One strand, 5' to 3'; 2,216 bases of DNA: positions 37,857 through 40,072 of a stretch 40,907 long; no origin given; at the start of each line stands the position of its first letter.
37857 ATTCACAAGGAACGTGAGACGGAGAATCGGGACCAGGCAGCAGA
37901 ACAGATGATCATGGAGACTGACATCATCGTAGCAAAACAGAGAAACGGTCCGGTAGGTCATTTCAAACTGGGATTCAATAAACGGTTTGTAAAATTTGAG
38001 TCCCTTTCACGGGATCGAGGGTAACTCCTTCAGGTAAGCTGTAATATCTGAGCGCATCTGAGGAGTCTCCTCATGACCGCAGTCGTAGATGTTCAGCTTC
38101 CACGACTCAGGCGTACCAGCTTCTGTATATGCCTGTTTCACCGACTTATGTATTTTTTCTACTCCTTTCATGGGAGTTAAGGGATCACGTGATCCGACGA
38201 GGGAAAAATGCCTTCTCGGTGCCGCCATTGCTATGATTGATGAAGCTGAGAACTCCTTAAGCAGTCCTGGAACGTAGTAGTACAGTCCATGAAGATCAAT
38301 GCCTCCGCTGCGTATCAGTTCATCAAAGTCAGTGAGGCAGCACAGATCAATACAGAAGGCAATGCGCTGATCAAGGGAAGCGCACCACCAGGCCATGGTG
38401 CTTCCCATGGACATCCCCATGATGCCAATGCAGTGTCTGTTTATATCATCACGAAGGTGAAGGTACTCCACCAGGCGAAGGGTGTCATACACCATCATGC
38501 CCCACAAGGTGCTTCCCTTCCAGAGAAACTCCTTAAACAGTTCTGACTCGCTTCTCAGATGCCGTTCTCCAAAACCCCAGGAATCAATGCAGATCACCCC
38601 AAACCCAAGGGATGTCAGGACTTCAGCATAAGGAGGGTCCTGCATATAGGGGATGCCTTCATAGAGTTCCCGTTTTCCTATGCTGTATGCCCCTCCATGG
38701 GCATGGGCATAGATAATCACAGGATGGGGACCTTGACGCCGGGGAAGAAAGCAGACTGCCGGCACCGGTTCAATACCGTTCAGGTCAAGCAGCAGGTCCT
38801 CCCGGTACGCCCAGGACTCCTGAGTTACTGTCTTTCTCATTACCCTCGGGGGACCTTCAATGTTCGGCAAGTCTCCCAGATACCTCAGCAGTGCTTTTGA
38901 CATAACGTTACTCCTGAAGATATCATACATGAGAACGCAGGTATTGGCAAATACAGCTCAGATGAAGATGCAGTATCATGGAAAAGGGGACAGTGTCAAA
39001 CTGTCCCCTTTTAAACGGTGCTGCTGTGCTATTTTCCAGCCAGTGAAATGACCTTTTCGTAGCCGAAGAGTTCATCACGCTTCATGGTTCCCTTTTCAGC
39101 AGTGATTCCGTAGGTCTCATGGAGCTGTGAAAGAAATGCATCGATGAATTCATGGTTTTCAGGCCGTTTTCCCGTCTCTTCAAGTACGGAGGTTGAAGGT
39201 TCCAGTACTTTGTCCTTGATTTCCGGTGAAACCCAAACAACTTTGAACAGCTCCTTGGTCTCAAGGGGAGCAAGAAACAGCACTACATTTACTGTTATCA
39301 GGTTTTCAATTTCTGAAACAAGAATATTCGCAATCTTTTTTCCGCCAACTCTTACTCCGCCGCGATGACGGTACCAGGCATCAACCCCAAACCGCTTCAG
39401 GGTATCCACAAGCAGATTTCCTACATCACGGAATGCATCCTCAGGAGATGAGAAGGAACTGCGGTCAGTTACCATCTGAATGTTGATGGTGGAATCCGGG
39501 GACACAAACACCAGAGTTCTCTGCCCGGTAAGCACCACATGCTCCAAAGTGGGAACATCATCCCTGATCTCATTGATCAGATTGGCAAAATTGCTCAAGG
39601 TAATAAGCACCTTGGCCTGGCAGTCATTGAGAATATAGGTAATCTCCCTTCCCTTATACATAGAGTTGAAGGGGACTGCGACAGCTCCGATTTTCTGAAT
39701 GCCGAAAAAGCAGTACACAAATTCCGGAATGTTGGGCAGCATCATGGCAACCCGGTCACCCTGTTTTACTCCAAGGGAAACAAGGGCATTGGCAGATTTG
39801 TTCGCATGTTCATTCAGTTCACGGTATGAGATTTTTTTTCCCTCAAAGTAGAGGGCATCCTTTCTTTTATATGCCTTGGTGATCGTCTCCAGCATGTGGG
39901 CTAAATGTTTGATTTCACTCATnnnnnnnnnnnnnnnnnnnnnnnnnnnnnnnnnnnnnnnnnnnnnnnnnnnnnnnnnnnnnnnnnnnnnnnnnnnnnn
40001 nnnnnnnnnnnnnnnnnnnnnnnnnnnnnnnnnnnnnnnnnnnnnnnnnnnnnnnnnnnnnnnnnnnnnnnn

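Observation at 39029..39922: Translationally coupled hybrid ORF: an acyl-CoA synthetase N-terminus is fused to a lipoate/biotin-protein-ligase-like C-terminal half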

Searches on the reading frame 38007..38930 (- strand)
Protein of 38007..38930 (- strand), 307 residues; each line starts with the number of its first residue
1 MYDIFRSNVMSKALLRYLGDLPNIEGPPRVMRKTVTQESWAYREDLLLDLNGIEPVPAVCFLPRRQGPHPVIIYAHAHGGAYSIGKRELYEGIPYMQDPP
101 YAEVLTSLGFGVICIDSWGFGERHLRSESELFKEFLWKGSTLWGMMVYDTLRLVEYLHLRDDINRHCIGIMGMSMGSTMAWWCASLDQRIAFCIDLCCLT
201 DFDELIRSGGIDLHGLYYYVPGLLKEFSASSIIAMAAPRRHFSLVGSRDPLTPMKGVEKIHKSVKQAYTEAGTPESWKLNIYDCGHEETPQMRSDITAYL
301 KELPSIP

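Call 3: search_protein_families(library=pfam, proteins=[window:38007-38930:-], max_evalue=1)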
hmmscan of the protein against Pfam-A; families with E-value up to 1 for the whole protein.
window:38007-38930:- (307 aa): 7 families
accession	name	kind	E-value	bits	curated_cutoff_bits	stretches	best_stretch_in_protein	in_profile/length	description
PF00561.26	Abhydrolase_1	-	0.0011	19.1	25.8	1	102-190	20-94/245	alpha/beta hydrolase fold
PF01738.24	DLH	-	0.0031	17.6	21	1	106-189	38-120/217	Dienelactone hydrolase family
PF12146.15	Hydrolase_4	-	0.0079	15.9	27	1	102-181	24-91/239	Serine aminopeptidase, S33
PF00326.27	Peptidase_S9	-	0.023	14.6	22.6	1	128-185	25-83/213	Prolyl oligopeptidase family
PF05448.18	AXE1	-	0.036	13.2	21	1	145-203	155-214/321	Acetyl xylan esterase (AXE1)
PF22244.2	GCE_fung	-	0.13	12.5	27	0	152-194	95-133/231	Glucuronyl esterase, fungi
PF08840.17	BAAT_C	-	0.18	12.3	20.9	1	154-196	10-52/210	BAAT / Acyl-CoA thioester hydrolase C terminal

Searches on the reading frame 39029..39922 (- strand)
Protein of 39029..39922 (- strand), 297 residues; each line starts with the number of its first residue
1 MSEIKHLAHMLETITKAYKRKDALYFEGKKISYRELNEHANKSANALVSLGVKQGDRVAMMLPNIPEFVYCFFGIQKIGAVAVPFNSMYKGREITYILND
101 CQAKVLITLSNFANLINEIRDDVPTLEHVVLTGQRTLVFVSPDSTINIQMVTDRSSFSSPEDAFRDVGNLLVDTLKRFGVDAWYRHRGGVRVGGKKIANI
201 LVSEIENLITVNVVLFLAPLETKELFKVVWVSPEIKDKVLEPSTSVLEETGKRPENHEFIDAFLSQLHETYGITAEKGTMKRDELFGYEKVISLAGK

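Call 3: search_protein_families(library=pfam, proteins=[window:39029-39922:-], max_evalue=1)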
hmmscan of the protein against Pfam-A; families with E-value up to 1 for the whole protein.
window:39029-39922:- (297 aa): 3 families
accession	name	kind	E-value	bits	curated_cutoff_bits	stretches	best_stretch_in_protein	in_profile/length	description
PF00501.34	AMP-binding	-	7.4e-33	114.3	29.9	1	15-130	5-123/384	AMP-binding enzyme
PF21948.1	LplA-B_cat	-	1.2e-07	32.4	27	1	145-267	74-199/200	Lipoyl protein ligase A/B catalytic domain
PF00381.24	PTS-HPr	-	0.03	14.8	23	0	38-59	39-60/81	PTS HPr component phosphorylation site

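Call 4: search_protein_families(library=ncbifam, proteins=[window:39029-39922:-], max_evalue=1)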
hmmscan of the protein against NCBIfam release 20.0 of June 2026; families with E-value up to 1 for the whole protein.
window:39029-39922:- (297 aa): 93 families (the best 25 are shown)
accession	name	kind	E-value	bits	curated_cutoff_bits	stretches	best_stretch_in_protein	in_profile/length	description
NF004837.0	PRK06187.1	subfamily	1.3e-36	126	476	1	5-142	8-145/531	long-chain-fatty-acid--CoA ligase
NF004822.0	PRK06178.1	equivalog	4.6e-30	104.7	782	1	6-149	38-180/571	acyl-CoA synthetase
NF005947.1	PRK08008.1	equivalog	3.4e-29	101.8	651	1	5-136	7-144/518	crotonobetaine/carnitine-CoA ligase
NF004114.0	PRK05605.1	equivalog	2.2e-28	98.9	766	1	5-130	34-158/575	long-chain-fatty-acid--CoA ligase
NF006181.0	PRK08314.1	subfamily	3.1e-27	95.1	705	1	6-147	25-166/563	long-chain-fatty-acid--CoA ligase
NF004808.0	PRK06155.1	equivalog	3.4e-25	88.3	722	1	5-134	21-150/542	ATP-dependent acyl-CoA ligase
NF005863.0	PRK07798.1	subfamily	5.3e-25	88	543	1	6-133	5-132/540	acyl-CoA synthetase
NF006182.0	PRK08316.1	subfamily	8e-25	87.3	663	1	7-152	13-156/523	fatty acyl-CoA synthetase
TIGR03098.1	ligase_PEP_1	hypoth_equivalog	9.7e-25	87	592.35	1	8-143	3-138/517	acyl-CoA ligase (AMP-forming), exosortase A system-associated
NF005463.0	PRK07059.1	subfamily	3.9e-24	85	869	1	2-132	20-149/557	long-chain-fatty-acid--CoA ligase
NF006134.1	PRK08279.1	equivalog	2e-23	82.8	625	1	6-135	45-175/605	long-chain-acyl-CoA synthetase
NF005220.0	PRK06710.1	equivalog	3.1e-23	81.7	1116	1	3-133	22-151/563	long-chain-fatty-acid--CoA ligase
NF005857.1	PRK07786.1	exception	7.4e-23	80.8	733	1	20-136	24-140/513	fatty-acid--CoA ligase FadD5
NF005801.1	PRK07656.1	equivalog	1.2e-22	80.3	657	1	8-135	4-134/500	FadD3 family acyl-CoA ligase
NF006523.0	PRK08974.1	equivalog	5.3e-22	77.7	884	1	4-134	22-152/561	long-chain-fatty-acid--CoA ligase FadD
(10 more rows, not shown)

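Call 10: find_homologous_proteins(query=window:39029-39922:-)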
Query window:39029-39922:- (297 aa): 509 proteins with E <= 0.001 among 1743 candidates; the best 120 are listed.
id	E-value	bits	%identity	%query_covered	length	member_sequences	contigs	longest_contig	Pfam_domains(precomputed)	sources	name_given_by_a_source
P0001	1.3e-183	627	95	100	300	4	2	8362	PF21948.2,PF00501.35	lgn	-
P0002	2.7e-160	550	81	100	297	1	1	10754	PF21948.2,PF00501.35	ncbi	-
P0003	1.2e-147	509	78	96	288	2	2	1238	PF21948.2,PF00501.35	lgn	-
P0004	1.4e-147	508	75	100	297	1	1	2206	PF21948.2,PF00501.35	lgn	-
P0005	5.5e-147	506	75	100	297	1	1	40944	PF21948.2,PF00501.35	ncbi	-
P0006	1.4e-142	492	73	100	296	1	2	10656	PF21948.2,PF00501.35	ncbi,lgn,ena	-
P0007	2.0e-137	475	71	99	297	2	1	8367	PF21948.2,PF00501.35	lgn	-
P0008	3.7e-135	468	69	100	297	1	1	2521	PF21948.2,PF00501.35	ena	-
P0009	1.5e-133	462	68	99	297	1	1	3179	PF21948.2,PF00501.35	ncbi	-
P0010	1.9e-133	462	68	99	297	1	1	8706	PF21948.2,PF00501.35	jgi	-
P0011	2.9e-133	461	68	99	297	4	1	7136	PF21948.2,PF00501.35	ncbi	-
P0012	7.0e-133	460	68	99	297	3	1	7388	PF21948.2,PF00501.35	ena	-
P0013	7.9e-133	460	68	99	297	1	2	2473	PF21948.2,PF00501.35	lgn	-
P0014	1.6e-132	459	68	99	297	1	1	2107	PF21948.2,PF00501.35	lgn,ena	-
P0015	5.4e-132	457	66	100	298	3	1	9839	PF21948.2,PF00501.35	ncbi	-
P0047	6.9e-112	391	58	99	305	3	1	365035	PF00501.35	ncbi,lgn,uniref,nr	ncbi:long-chain acyl-CoA synthetase [Alkalispirochaeta americana]|uniref:Long-chain acyl-CoA synthet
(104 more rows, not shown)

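Call 11: find_encoding_contigs(protein=P0047, flank=6000, max_places=3)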
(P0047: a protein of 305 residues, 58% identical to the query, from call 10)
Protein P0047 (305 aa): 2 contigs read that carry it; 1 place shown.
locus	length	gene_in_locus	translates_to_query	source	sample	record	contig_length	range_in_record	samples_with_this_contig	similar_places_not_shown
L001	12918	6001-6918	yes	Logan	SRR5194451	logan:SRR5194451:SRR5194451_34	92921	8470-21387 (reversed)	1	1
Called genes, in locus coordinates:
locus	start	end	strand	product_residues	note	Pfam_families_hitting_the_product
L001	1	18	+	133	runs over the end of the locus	PF11026:DUF2721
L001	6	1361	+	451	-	PF13347:MFS_2, PF07690:MFS_1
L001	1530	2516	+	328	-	-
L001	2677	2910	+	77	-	-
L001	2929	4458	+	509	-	PF00474:SSF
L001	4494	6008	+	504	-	PF00501:AMP-binding, PF13193:AMP-binding_C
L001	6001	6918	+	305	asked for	PF00501:AMP-binding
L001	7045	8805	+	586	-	PF00072:Response_reg, PF00989:PAS (weak), PF13188:PAS_8 (faint), PF24820:Diguanyl_cycl_sensor (faint), PF08447:PAS_3 (faint), PF00989:PAS, PF08448:PAS_4, PF13426:PAS_9, +1 more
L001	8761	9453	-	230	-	PF12917:YfbR-like (weak), PF13023:HD_3, PF01966:HD (weak)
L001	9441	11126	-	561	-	PF02844:GARS_N, PF01071:GARS_A, PF02222:ATP-grasp (faint), PF02786:CPSase_L_D2 (weak), PF02843:GARS_C, PF01502:PRA-CH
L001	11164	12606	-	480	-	PF00206:Lyase_1, PF10397:ADSL_C (faint), PF08328:ASL_C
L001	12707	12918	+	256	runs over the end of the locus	PF00293:NUDIX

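Call 12: find_encoding_contigs(protein=P0005, flank=6000, max_places=3)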
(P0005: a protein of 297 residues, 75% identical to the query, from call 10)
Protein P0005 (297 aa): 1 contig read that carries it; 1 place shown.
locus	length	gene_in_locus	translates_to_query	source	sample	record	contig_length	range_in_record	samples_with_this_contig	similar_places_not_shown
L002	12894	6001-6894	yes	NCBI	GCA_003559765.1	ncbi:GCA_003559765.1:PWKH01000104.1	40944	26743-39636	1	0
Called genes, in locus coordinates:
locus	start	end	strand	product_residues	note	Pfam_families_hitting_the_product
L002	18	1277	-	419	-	PF01547:SBP_bac_1, PF13416:SBP_bac_8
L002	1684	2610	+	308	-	PF00455:DeoRC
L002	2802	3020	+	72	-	-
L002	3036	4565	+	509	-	PF00474:SSF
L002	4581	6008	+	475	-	PF00501:AMP-binding, PF13193:AMP-binding_C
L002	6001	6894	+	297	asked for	PF00501:AMP-binding, PF21948:LplA-B_cat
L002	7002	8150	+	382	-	PF01979:Amidohydro_1 (faint)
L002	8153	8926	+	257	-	PF01182:Glucosamine_iso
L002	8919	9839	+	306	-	-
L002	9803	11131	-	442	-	PF00772:DnaB, PF13481:AAA_25, PF03796:DnaB_C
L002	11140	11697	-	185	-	PF01281:Ribosomal_L9_N, PF03948:Ribosomal_L9_C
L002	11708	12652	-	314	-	-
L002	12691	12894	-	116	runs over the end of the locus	PF01084:Ribosomal_S18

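Call 26: predict_structure(alignment_id=A1)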
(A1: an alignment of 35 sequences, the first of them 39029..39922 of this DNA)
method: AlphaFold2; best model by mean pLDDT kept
length: 297 residues; sequences in the alignment: 35
mean_pLDDT: 75.2   pTM: 0.47
mean pLDDT of the five models: 75.2, 74.9, 73.6, 70.3, 69.3
residues with pLDDT >= 90: 59; 70-90: 154; 50-70: 42; < 50: 42
segments of 3 or more residues with pLDDT < 50: 134-139, 224-240, 279-297
pLDDT, mean of each block of 10 residues (from residue 1): 74 91 81 90 85 91 79 91 78 84 85 69 84 48 74 74 86 93 80 84 68 81 43 34 82 88 86 62 42 34
secondary structure, 60 per line:
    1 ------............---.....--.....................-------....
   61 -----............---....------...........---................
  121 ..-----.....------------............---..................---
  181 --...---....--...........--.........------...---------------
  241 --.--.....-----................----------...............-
elements in order: H7-18 E22-26 E29-32 H33-49 E57-60 H66-77 E81-84 H91-101 E105-109 H110-122 E128-132 E145-153 H160-177 E183-185 E189-192 E195-205 E208-216 H246-250 H256-271 H282-296

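Call 35: find_related_loci(query=A1, collection=genome_contigs, flank=7000)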
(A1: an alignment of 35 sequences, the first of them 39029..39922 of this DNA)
Query A1 (297 aa) in genome_contigs; peptide patterns used: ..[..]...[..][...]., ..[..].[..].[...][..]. (x = any residue, [..] = any of these).
140 stretches matched a pattern; 103 encode a relative of the query (tblastn E <= 1e-3); the best 80 are kept; 80 distinct loci.
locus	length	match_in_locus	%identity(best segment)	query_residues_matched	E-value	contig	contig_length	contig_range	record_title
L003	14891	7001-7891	75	1-297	9e-157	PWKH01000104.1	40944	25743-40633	MAG: Spirochaetaceae bacterium isolate CSSed10_181R1 CS-Sed10-C1000, whole genome shotgun sequence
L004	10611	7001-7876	74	7-297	6e-152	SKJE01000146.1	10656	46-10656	MAG: Spirochaetia bacterium isolate CSBr16_92 CSBr16-7247, whole genome shotgun sequence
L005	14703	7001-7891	66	1-297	8e-142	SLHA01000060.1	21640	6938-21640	MAG: Candidatus Latescibacterota bacterium isolate CSSed165cm_126R1 CSSed16-5cm-5479, whole genome shotgun sequence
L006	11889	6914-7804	65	1-297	1e-138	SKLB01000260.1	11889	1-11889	MAG: Spirochaetales bacterium isolate CSSed162cmA_192 CSSed16-2cmA-17725, whole genome shotgun sequence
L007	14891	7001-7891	64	1-297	3e-138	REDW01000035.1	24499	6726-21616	MAG: Spirochaetaceae bacterium isolate GEM2.Bin48 NODE_2233_length_24499_cov_11.4018, whole genome shotgun sequence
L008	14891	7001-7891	63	1-297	3e-135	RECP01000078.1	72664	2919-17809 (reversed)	MAG: Spirochaetaceae bacterium isolate DLM2.Bin48 NODE_241_length_72664_cov_11.8086, whole genome shotgun sequence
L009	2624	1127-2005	64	3-295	3e-141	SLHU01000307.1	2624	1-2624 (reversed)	MAG: Clostridiales bacterium isolate CSSed165cm_166 CSSed16-5cm-241161, whole genome shotgun sequence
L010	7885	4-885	63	4-297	6e-134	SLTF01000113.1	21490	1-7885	MAG: Spirochaetales bacterium isolate CSSed165cm_90 CSSed16-5cm-5558, whole genome shotgun sequence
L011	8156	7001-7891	65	1-297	2e-133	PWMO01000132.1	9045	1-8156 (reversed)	MAG: Spirochaetaceae bacterium isolate CSSed10_280R1 CS-Sed10-C21557, whole genome shotgun sequence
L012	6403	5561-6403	66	1-281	8e-132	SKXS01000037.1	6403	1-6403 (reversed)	MAG: Spirochaetia bacterium isolate CSSed162cmB_255 CSSed16-2cmB-58121, whole genome shotgun sequence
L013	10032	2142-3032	62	1-297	1e-129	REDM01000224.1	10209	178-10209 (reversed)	MAG: Spirochaetaceae bacterium isolate GEM2.Bin30 NODE_9650_length_10209_cov_45.7595, whole genome shotgun sequence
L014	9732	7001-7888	58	1-295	3e-119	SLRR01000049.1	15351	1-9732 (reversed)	MAG: Spirochaeta sp. isolate CSSed165cm_582 CSSed16-5cm-11457, whole genome shotgun sequence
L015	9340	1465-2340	60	7-297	4e-118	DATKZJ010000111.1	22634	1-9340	MAG TPA_asm: Spirochaetota bacterium isolate SMAG_U14242 k141_126505, whole genome shotgun sequence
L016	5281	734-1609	59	7-297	1e-118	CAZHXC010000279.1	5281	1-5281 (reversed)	MAG TPA_asm: uncultured Spirochaetales bacterium isolate SRP141376_co1_212 genome assembly, contig: NODE_25246_length_52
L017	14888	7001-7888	57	1-295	3e-118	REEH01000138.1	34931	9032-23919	MAG: Spirochaetaceae bacterium isolate PLM2.Bin22 NODE_1173_length_34931_cov_7.69285, whole genome shotgun sequence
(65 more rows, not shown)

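Call 48: fold_search(model_id=the predicted structure, library=pdb)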
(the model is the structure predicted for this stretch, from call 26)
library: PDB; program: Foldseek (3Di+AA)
matches with E <= 10: 1866; with E <= 0.001: 691
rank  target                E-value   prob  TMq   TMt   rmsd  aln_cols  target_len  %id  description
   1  4wv3_A                4.0e-11  1.00  0.40  0.24   1.6       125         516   39  Crystal structure of the anthranilate CoA ligase AuaEII in complex with anthranoyl-AMP (released 2015-11-11)
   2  4wv3_B                5.1e-11  1.00  0.40  0.24   4.5       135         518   37  Crystal structure of the anthranilate CoA ligase AuaEII in complex with anthranoyl-AMP (released 2015-11-11)
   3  3r44                  6.4e-10  1.00  0.42  0.25   2.5       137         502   34  Mycobacterium tuberculosis fatty acyl CoA synthetase (released 2012-02-08)
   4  3t5b                  8.1e-10  1.00  0.40  0.30   1.6       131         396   34  Crystal structure of N-terminal domain of FACL13 from Mycobacterium tuberculosis (released 2012-01-25)
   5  3t5c_A                8.1e-10  1.00  0.40  0.30   1.8       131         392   34  Crystal structure of N-terminal domain of FACL13 from Mycobacterium tuberculosis in different space group C2 (released 2012-01-25)
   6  5zrn_A                1.8e-09  1.00  0.41  0.31   1.7       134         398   34  Inhibitor bound crystal structure of N-terminal domain of FACL13 from Mycobacterium tuberculosis (released 2019-04-24)
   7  8r2r_A                5.2e-09  1.00  0.43  0.31   2.5       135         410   30  N-terminal domain of the Mycobacterium tuberculosis fatty acyl CoA synthetase, FadD5 (released 2024-11-13)
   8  3ivr_B                5.6e-09  1.00  0.42  0.32  18.4       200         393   18  CRYSTAL STRUCTURE OF PUTATIVE long-chain-fatty-acid CoA ligase FROM Rhodopseudomonas palustris CGA009 (released 2009-09-08)
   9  8r2q_B                6.3e-09  1.00  0.41  0.30   2.2       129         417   31  Mycobacterium tuberculosis fatty acyl CoA synthetase, FadD5 (released 2024-11-13)
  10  3b7w                  6.7e-09  1.00  0.38  0.22   3.6       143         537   25  Crystal structure of human acyl-CoA synthetase medium-chain family member 2A, with L64P mutation (released 2007-11-27)
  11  7ywk_B                7.5e-09  1.00  0.39  0.29   2.2       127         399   31  Crystal structure of an engineered TycA variant, TycApPLA, in complex with AMP (released 2022-09-21)
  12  8r2r_B                8.0e-09  1.00  0.43  0.31   2.6       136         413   29  N-terminal domain of the Mycobacterium tuberculosis fatty acyl CoA synthetase, FadD5 (released 2024-11-13)
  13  3gpc_A                8.0e-09  1.00  0.38  0.22   3.4       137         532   26  Crystal structure of human Acyl-CoA synthetase medium-chain family member 2A (L64P mutation) in a complex with CoA (released 2009-04-07)
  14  8wev_B                1.1e-08  1.00  0.39  0.25   1.7       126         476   28  Crystal structure of Feruoyl-CoA Synthetase complexed with AMP from Amycolatopsis thermoflava (released 2024-09-25)
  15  5n81_A                1.1e-08  1.00  0.39  0.30   5.0       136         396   30  Crystal structure of an engineered TycA variant in complex with an O-propargyl-beta-Tyr-AMP analog (released 2017-12-13)
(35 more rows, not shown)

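Call 51: search_protein_families(library=ncbifam, proteins=[L002:2802-3020:+, L002:3036-4565:+], max_evalue=0.01)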
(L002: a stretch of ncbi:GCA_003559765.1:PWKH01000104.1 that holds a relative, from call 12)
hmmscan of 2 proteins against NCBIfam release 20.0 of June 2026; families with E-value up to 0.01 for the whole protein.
L002:2802-3020:+ (72 aa): 0 families

L002:3036-4565:+ (509 aa): 10 families
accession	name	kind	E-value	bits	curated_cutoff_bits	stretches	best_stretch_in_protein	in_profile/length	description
TIGR02121.1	Na_Pro_sym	equivalog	1.1e-35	123.3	515.5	1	5-494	5-480/488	sodium/proline symporter PutP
TIGR02119.1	panF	equivalog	1.8e-34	119.6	328.05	1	12-483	12-468/471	sodium/pantothenate symporter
TIGR00813.1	sss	superfamily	3.4e-28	98.8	184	1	32-439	1-411/411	sodium/solute symporter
TIGR03648.1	Na_symport_lg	subfamily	1.5e-24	86.4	320.75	2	318-493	357-540/547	VC_2705 family sodium/solute symporter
NF011948.0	PRK15419.1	equivalog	4.1e-23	82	955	1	8-498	14-488/502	sodium/proline symporter PutP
NF046076.1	monocarbox_MctP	equivalog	1.4e-17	63.6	625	1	10-459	9-450/481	monocarboxylate uptake permease MctP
NF006903.2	PRK09395.1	subfamily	1.6e-10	40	750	1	11-447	45-479/552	cation/acetate symporter ActP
NF009135.0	PRK12488.1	subfamily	1.1e-08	34.2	850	1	9-445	43-474/549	cation/acetate symporter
TIGR02711.1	symport_actP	equivalog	6.4e-08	31.8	1099.25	1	19-444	47-473/549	cation/acetate symporter ActP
NF007790.0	PRK10484.1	equivalog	8.4e-07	28.2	401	1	9-489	11-489/527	solute:sodium symporter family transporter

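Call 52: search_protein_families(library=pfam, proteins=[L002:2802-3020:+, L002:3036-4565:+, L002:1684-2610:+, L002:7002-8150:+, L002:8919-9839:+], max_evalue=0.01)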
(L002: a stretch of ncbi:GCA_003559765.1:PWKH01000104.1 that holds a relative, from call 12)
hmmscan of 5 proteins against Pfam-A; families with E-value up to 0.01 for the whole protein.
L002:2802-3020:+ (72 aa): 0 families

L002:3036-4565:+ (509 aa): 2 families
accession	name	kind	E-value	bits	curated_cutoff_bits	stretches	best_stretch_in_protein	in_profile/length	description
PF00474.23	SSF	-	3.9e-30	105.5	22.8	1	32-439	1-406/406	Sodium:solute symporter family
PF01566.24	Nramp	-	0.00015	21.4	29.8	1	108-394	46-323/357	Natural resistance-associated macrophage protein-like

L002:1684-2610:+ (308 aa): 1 family
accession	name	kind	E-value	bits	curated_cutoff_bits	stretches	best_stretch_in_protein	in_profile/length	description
PF00455.28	DeoRC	-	1.3e-07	32.1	31.8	1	119-239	22-134/160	DeoR C terminal sensor domain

L002:7002-8150:+ (382 aa): 2 families
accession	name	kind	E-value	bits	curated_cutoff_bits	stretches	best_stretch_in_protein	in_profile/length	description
PF01979.26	Amidohydro_1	-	1.5e-05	24.9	25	1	36-357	1-318/345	Amidohydrolase family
PF07969.17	Amidohydro_3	-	0.0073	16.3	29.7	0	320-372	407-459/472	Amidohydrolase family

L002:8919-9839:+ (306 aa): 0 families

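Call 72: find_encoding_contigs(protein=P0001, flank=6000, max_places=2)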
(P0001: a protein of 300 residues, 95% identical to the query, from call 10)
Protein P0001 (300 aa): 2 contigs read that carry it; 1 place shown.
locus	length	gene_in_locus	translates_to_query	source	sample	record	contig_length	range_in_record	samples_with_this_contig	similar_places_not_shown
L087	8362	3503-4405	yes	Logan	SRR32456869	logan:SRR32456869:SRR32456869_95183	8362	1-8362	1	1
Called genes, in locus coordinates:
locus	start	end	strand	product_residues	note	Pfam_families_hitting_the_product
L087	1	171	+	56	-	?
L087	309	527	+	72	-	-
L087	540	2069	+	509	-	PF00474:SSF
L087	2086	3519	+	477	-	PF00501:AMP-binding, PF13193:AMP-binding_C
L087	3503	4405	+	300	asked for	PF00501:AMP-binding, PF21948:LplA-B_cat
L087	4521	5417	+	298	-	-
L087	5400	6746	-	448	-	PF00772:DnaB, PF03796:DnaB_C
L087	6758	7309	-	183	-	PF01281:Ribosomal_L9_N, PF03948:Ribosomal_L9_C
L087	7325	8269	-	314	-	-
